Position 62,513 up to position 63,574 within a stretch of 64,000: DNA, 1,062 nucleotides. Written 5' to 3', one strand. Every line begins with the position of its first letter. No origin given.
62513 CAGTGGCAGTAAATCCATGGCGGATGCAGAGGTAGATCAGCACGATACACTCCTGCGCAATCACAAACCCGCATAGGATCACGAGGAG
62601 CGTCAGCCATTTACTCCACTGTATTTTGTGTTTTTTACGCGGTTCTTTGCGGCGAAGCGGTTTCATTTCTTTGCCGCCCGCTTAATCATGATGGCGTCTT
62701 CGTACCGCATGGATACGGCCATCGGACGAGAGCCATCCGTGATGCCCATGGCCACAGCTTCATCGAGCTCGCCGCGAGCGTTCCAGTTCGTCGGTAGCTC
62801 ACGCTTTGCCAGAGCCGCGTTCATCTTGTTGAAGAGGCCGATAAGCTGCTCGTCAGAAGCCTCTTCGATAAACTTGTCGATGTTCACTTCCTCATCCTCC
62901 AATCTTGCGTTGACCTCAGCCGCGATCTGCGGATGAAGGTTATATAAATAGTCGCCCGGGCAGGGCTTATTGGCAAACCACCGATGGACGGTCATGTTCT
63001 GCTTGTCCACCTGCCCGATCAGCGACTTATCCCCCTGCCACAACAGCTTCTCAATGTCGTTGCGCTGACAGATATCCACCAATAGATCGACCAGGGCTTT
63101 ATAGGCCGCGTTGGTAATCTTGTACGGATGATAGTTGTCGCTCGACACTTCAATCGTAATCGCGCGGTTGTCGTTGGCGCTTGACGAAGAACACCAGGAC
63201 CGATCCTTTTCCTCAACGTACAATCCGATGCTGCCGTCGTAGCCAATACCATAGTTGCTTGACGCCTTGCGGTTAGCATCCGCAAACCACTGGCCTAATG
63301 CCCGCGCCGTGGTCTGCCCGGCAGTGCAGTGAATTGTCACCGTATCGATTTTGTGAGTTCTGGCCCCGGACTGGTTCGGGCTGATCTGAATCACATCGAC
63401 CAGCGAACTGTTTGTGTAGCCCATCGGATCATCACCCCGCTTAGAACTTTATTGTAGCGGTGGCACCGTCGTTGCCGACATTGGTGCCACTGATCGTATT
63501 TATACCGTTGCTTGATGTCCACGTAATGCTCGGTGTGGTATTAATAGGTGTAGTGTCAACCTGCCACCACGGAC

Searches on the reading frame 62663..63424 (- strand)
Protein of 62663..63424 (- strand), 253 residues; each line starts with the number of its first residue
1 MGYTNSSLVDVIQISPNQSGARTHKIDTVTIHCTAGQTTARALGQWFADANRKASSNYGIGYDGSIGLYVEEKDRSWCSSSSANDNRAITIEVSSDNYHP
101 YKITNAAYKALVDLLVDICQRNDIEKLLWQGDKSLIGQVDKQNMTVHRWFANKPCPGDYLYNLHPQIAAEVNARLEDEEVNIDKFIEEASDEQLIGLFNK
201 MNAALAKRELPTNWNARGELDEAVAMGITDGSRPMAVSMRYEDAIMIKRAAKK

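Call 17: search_protein_families(library=pfam, proteins=[window:62663-63424:-], max_evalue=0.01)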
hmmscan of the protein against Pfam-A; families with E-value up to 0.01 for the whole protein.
window:62663-63424:- (253 aa): 1 family
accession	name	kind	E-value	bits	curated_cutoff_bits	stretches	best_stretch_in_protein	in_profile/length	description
PF01510.30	Amidase_2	-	3.8e-19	69.8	26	1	23-158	2-131/131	N-acetylmuramoyl-L-alanine amidase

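Call 18: search_protein_families(library=phrogs, proteins=[window:62663-63424:-], max_evalue=0.001)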
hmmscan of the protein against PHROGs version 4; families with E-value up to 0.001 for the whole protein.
window:62663-63424:- (253 aa): 9 families
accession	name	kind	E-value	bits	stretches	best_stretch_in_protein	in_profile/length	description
phrog_20388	-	lysis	3.3e-55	189.1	1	4-176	185-360/527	endolysin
phrog_7698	-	lysis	4.3e-53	182.1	1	4-176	2-158/316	endolysin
phrog_1794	-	lysis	4e-27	96.5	1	1-181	28-201/336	amidase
phrog_833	-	lysis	6.8e-22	79.5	1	6-188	8-172/294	endolysin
phrog_19265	-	unknown function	1.4e-18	68.6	1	18-167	16-152/293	-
phrog_14048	-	lysis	1.1e-13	52.5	1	17-174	18-168/305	endolysin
phrog_2338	-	lysis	1.4e-10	42.1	1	9-179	10-177/346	endolysin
phrog_1493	-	lysis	4.3e-08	33.7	1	17-160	16-155/394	endolysin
phrog_8164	-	lysis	1.7e-05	25.3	1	16-150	16-147/320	endolysin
